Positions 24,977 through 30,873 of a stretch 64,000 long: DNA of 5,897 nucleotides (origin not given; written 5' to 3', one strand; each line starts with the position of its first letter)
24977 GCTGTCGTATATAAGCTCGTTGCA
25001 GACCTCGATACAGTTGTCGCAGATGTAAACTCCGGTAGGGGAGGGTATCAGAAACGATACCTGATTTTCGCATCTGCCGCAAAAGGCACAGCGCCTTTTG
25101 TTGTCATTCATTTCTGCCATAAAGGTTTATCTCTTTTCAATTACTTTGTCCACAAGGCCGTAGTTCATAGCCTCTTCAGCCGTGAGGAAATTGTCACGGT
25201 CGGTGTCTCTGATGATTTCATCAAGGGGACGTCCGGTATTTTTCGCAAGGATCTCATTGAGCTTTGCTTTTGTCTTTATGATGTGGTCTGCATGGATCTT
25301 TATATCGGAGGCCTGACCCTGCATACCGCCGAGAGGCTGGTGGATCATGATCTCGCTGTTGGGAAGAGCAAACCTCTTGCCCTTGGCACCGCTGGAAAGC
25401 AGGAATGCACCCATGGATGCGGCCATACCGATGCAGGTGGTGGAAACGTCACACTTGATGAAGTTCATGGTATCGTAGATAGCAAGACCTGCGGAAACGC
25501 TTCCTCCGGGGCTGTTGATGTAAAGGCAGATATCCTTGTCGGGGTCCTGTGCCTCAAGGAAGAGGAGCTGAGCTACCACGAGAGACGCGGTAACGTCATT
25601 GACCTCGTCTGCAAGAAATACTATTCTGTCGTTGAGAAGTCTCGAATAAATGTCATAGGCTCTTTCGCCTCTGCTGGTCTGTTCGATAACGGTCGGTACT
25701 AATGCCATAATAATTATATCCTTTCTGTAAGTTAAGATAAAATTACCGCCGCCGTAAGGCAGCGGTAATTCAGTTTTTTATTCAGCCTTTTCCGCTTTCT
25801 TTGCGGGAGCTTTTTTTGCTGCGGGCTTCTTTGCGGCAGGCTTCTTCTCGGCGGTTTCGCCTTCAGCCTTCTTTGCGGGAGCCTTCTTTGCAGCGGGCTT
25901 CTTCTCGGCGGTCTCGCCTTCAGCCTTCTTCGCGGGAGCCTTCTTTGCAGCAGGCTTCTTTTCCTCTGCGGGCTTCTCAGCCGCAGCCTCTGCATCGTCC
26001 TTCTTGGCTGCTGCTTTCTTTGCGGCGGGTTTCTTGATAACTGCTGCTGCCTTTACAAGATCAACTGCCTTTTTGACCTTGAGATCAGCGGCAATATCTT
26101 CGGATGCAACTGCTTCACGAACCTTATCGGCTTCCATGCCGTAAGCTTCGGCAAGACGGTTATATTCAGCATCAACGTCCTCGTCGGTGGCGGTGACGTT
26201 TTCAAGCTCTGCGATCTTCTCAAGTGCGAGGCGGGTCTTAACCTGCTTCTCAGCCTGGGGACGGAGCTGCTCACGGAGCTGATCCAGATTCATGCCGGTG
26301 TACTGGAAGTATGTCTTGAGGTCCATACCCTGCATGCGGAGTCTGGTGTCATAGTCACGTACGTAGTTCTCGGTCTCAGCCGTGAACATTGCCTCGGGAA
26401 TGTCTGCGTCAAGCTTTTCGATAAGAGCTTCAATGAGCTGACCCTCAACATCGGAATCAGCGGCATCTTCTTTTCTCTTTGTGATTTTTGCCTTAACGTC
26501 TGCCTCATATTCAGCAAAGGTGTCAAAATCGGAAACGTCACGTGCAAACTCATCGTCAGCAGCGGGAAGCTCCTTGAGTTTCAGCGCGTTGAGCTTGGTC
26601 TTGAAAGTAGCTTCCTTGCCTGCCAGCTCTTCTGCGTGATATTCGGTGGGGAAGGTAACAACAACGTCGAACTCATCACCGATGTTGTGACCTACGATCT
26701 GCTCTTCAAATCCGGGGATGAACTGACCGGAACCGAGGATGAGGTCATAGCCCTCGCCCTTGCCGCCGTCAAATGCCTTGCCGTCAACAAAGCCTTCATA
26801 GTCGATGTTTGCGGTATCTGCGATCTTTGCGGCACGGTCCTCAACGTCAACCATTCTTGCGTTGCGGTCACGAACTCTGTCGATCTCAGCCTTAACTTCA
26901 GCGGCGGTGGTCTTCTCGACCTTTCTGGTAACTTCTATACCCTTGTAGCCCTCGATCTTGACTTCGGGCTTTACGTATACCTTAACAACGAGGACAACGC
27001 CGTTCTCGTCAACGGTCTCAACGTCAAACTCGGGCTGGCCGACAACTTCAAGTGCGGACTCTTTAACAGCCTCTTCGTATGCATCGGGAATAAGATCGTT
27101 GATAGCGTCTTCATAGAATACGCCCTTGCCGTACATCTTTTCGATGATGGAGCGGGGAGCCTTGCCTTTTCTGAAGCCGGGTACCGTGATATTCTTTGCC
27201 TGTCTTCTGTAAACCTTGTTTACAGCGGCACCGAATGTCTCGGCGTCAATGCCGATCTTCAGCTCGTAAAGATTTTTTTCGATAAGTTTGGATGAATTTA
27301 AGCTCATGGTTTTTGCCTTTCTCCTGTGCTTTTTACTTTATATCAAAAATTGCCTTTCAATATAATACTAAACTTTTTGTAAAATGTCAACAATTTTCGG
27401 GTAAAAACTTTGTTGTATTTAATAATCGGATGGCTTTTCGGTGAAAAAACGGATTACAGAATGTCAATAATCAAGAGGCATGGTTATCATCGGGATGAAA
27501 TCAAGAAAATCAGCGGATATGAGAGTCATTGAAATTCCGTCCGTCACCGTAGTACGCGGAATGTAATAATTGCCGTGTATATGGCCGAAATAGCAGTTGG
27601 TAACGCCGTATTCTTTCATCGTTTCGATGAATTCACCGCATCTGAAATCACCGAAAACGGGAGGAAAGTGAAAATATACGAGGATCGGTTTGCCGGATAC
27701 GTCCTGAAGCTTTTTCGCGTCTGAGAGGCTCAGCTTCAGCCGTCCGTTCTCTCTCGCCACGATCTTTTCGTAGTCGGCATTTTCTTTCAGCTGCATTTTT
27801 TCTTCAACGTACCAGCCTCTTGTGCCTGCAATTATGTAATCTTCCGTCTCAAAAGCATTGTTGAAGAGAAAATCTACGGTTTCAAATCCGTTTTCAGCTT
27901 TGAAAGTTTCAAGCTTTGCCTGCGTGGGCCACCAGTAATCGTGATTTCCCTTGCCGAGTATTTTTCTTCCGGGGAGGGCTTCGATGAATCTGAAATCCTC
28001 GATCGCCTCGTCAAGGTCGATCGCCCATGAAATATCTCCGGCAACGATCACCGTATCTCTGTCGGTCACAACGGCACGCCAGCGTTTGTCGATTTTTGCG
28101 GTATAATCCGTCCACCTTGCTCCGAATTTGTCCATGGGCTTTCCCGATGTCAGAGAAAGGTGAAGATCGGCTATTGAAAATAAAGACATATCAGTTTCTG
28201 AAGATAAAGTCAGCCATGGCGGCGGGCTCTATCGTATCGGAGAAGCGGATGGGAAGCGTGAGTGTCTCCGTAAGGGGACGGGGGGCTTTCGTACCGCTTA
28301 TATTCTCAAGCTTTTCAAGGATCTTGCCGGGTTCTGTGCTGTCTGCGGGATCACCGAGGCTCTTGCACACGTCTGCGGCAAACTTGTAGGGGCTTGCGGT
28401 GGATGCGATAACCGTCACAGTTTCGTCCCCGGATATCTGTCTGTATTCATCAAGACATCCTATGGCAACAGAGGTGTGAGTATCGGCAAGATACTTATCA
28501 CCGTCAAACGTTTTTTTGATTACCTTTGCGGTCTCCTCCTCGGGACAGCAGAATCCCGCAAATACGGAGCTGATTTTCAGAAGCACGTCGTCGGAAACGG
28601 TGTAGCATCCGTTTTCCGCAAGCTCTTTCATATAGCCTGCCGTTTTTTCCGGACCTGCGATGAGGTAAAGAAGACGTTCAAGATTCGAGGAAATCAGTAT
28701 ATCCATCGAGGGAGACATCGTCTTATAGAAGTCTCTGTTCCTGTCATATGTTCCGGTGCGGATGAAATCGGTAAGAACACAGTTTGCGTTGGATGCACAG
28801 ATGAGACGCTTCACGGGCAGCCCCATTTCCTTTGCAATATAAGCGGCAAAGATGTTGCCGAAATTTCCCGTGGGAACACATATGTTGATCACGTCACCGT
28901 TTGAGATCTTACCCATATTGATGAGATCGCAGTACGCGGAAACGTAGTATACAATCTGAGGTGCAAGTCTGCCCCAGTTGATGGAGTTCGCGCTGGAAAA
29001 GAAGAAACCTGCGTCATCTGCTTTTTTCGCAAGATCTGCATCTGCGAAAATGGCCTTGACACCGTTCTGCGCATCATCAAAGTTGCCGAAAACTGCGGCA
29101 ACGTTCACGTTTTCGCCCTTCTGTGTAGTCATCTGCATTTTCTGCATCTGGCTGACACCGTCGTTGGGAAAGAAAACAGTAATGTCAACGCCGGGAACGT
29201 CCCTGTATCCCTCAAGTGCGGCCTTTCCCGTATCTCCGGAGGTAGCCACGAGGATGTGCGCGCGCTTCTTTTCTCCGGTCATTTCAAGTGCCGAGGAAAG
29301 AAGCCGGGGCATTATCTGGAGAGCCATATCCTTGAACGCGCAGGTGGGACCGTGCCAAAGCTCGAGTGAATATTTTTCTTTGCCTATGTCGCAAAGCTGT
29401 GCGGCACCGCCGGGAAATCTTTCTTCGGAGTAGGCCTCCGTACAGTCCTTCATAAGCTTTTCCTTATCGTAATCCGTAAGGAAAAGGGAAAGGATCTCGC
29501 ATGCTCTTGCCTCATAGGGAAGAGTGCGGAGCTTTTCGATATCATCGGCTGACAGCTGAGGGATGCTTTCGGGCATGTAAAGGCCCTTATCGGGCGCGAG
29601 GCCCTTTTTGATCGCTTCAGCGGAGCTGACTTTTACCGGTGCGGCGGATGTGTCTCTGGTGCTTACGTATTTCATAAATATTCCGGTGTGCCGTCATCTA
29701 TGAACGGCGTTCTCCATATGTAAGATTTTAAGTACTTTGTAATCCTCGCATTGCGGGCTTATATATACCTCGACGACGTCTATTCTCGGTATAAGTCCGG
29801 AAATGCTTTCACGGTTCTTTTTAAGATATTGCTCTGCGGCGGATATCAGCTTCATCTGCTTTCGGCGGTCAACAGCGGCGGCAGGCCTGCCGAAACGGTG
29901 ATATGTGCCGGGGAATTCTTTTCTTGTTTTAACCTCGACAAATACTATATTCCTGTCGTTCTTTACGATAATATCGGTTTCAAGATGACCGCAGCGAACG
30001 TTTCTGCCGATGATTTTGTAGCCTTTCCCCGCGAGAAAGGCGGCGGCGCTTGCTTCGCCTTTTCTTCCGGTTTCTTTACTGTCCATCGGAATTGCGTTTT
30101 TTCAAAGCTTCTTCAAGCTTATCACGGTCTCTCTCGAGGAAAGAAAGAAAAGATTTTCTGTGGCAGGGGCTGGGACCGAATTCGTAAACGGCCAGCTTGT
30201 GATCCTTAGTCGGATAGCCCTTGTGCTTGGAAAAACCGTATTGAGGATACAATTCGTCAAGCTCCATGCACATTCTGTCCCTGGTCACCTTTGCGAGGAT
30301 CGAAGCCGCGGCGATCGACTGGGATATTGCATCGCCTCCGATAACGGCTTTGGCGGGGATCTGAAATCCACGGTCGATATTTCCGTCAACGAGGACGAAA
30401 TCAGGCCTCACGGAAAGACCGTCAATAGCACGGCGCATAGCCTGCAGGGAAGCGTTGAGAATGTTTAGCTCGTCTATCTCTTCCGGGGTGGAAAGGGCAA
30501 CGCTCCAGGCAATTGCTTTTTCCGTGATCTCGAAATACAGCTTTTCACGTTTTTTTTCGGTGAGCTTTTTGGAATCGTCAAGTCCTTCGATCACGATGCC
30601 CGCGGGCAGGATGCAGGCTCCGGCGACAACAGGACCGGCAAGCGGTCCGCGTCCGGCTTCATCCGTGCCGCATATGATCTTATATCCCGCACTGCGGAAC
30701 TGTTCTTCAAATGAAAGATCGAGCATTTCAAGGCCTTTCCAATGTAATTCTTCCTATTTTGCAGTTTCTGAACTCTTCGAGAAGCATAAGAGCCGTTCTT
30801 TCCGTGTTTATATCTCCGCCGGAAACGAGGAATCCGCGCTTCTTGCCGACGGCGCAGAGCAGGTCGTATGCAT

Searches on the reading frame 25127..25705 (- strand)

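Call 47: search_protein_families(library=pfam, proteins=[window:25127-25705:-], max_evalue=0.0001)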
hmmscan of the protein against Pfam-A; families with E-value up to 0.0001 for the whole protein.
window:25127-25705:- (192 aa): 1 family
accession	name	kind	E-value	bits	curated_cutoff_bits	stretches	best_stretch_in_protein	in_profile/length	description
PF00574.28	CLP_protease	-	3.6e-86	288.1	20.2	1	12-191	2-181/182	Clp protease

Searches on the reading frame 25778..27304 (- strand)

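Call 47: search_protein_families(library=pfam, proteins=[window:25778-27304:-], max_evalue=0.0001)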
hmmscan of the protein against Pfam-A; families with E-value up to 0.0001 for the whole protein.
window:25778-27304:- (508 aa): 3 families
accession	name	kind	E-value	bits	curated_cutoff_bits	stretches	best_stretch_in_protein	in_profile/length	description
PF05697.18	Trigger_N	-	1.2e-41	142.9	22.2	1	6-143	7-143/144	Bacterial trigger factor protein (TF)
PF05698.19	Trigger_C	-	6.3e-38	130.8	22.7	1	263-418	2-161/162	Bacterial trigger factor protein (TF) C-terminus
PF00254.34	FKBP_C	-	2e-17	63.8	21.1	1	156-238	2-93/94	FKBP-type peptidyl-prolyl cis-trans isomerase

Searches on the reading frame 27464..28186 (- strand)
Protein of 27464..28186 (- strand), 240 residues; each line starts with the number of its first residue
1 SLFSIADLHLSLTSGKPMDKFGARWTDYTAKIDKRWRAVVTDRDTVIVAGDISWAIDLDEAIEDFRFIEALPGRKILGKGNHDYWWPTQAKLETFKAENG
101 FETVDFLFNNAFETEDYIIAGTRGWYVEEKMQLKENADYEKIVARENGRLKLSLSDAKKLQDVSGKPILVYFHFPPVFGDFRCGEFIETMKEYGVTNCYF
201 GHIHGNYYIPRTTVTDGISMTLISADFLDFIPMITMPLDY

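Call 47: search_protein_families(library=pfam, proteins=[window:27464-28186:-], max_evalue=0.0001)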
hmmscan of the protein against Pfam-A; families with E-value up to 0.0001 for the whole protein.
window:27464-28186:- (240 aa): 1 family
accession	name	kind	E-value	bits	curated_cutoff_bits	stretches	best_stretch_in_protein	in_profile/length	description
PF00149.33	Metallophos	-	6.5e-09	36.9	21.5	1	5-205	6-190/191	Calcineurin-like phosphoesterase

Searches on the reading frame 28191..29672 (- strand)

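Call 47: search_protein_families(library=pfam, proteins=[window:28191-29672:-], max_evalue=0.0001)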
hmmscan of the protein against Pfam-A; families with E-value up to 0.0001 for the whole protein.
window:28191-29672:- (493 aa): 3 families
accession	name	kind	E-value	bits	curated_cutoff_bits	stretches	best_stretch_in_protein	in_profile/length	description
PF14821.11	Thr_synth_N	-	7e-21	74.6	25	1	1-81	1-79/79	Threonine synthase N terminus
PF00291.31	PALP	-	1.5e-11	44.6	35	1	106-326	30-223/295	Pyridoxal-phosphate dependent enzyme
PF24857.1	THR4_C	-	6.8e-05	23.4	27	0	400-445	1-47/85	Threonine synthase, C-terminal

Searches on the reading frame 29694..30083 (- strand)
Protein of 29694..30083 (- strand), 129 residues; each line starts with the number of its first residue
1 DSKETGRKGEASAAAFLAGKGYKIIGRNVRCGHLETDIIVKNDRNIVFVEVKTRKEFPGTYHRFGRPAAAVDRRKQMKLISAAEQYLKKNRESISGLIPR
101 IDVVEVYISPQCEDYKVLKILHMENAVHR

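Call 47: search_protein_families(library=pfam, proteins=[window:29694-30083:-], max_evalue=0.0001)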
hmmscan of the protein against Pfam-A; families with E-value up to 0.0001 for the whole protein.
window:29694-30083:- (129 aa): 2 families
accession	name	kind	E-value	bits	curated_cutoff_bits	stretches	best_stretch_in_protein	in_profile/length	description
PF02021.23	UPF0102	-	6.4e-24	84.6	23.6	1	9-106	1-80/80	Uncharacterised protein family UPF0102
PF08378.17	NERD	-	2.6e-06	28.3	22.1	1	6-60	2-64/111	Nuclease-related domain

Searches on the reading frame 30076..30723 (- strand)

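Call 47: search_protein_families(library=pfam, proteins=[window:30076-30723:-], max_evalue=0.0001)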
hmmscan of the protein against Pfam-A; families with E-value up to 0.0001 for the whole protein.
window:30076-30723:- (215 aa): 1 family
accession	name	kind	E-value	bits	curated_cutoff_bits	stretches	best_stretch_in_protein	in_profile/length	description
PF01351.25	RNase_HII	-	1.3e-38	133.3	25.8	1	18-192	1-196/199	Ribonuclease HII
